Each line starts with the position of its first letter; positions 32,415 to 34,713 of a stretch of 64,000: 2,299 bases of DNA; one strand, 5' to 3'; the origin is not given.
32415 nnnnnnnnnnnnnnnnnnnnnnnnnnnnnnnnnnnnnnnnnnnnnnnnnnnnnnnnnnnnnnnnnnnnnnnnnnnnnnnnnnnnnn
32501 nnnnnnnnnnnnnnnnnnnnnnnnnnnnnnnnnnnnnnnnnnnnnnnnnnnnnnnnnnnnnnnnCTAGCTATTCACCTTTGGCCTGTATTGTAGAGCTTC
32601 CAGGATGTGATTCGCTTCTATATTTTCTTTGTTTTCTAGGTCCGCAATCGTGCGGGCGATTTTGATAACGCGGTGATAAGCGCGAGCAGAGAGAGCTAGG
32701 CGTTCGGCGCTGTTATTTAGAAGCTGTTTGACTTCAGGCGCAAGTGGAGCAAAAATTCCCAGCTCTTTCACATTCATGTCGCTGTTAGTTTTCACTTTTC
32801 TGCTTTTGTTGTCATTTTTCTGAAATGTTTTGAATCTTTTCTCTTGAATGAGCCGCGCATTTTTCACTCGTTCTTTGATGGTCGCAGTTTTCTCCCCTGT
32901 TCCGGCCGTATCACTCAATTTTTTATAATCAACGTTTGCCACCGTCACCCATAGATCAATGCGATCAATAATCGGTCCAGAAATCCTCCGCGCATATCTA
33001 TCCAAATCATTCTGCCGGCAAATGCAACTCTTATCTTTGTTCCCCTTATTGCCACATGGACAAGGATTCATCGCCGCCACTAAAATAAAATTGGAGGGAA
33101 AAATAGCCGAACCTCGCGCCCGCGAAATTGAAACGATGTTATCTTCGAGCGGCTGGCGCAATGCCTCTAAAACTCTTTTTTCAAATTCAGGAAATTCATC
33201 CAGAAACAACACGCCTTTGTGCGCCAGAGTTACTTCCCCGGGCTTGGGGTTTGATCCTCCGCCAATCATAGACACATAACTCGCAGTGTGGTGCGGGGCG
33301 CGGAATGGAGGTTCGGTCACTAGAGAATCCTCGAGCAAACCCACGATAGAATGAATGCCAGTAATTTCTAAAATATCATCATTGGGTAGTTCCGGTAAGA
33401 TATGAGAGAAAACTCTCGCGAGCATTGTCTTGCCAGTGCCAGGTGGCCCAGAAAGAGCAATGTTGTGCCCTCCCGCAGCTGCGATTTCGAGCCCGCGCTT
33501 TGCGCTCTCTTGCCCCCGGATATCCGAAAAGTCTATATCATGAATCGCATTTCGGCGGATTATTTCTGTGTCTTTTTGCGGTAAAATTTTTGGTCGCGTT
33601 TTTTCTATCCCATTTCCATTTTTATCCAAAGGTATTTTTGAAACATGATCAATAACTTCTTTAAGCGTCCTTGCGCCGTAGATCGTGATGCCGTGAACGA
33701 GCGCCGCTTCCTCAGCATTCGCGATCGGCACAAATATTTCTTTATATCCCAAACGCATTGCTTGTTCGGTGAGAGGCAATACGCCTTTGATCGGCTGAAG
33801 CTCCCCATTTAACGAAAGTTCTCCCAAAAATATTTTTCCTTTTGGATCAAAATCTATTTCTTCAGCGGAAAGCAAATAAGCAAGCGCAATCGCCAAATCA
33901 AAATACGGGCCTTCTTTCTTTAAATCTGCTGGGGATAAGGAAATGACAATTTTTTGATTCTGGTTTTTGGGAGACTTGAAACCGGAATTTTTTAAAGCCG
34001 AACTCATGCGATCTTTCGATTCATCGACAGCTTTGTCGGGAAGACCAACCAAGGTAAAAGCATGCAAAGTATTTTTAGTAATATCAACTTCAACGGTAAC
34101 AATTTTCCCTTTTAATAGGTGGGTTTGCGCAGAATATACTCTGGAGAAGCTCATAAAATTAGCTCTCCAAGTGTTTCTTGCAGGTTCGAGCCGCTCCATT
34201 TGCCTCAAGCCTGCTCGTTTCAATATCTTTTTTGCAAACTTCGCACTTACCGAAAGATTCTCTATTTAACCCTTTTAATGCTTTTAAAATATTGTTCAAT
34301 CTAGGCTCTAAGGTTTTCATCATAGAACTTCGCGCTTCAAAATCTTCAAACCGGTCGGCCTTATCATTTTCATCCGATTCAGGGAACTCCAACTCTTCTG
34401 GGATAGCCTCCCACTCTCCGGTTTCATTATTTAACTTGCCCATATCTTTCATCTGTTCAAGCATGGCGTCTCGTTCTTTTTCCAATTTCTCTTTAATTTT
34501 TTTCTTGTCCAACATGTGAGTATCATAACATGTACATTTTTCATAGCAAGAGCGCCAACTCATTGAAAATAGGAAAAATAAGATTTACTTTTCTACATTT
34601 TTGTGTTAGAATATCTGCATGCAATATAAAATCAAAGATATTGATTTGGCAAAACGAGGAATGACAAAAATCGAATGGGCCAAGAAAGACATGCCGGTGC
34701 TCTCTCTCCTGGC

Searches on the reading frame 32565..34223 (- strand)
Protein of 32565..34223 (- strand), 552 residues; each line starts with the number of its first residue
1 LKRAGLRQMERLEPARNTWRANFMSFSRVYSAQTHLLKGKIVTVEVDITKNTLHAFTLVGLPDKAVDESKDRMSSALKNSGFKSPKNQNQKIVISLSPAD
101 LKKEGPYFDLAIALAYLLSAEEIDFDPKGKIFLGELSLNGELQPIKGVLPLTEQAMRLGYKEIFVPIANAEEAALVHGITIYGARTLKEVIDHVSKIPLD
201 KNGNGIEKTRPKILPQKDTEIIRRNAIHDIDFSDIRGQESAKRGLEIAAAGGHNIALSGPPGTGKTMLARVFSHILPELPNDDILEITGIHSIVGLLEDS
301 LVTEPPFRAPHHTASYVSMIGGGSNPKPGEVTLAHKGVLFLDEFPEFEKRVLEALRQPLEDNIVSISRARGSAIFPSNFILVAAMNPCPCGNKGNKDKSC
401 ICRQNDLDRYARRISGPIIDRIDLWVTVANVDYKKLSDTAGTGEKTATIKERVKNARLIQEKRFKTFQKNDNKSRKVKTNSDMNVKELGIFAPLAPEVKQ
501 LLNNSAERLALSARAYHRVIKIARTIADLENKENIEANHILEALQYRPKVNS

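Call 5: search_protein_families(library=pfam, proteins=[window:32565-34223:-], max_evalue=0.01)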
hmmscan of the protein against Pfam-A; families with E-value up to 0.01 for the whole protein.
window:32565-34223:- (552 aa): 12 families
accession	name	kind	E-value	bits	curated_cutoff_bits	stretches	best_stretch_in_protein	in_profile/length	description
PF01078.27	Mg_chelatase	-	2.5e-88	295.3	20.3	1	231-435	1-206/207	Magnesium chelatase, subunit ChlI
PF13541.12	ChlI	-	2.8e-37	127.8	27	1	44-169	1-121/121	Subunit ChlI of Mg-chelatase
PF13335.12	Mg_chelatase_C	-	1.2e-28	100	26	1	443-547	1-94/94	Magnesium chelatase, subunit ChlI C-terminal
PF07728.20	AAA_5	-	8.8e-11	42.4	22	1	330-395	59-129/139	AAA domain (dynein-related subfamily)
PF00493.29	MCM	-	3.8e-08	33.2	23.3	1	327-429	113-205/224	MCM P-loop domain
PF05496.18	RuvB_N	-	3.4e-05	24.1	27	0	237-274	11-55/159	Holliday junction DNA helicase RuvB P-loop domain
PF00158.32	Sigma54_activat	-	0.00012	22.2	20.2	1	246-384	16-140/168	Sigma-54 interaction domain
PF05362.19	Lon_C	-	0.00013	22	21.1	1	39-174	40-177/205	Lon protease (S16) C-terminal proteolytic domain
PF00004.35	AAA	-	0.0003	21.7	21.2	1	256-288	2-30/131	ATPase family associated with various cellular activities (AAA)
PF13401.12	AAA_22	-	0.0024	18.6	27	0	254-285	7-37/130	AAA domain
PF13191.12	AAA_16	-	0.0034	18.3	32.6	0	249-276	20-48/167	AAA ATPase domain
PF13245.12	AAA_19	-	0.0039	17.8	25.1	0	250-279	9-38/134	AAA domain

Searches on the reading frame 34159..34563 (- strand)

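Call 77: search_protein_families(library=pfam, proteins=[window:34159-34563:-], max_evalue=0.001)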
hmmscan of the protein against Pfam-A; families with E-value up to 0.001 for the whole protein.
window:34159-34563:- (134 aa): 1 family
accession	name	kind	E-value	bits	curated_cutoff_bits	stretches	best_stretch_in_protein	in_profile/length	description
PF01258.23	zf-dskA_traR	-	9.6e-06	25.9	24.9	1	103-129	2-28/36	Prokaryotic dksA/traR C4-type zinc finger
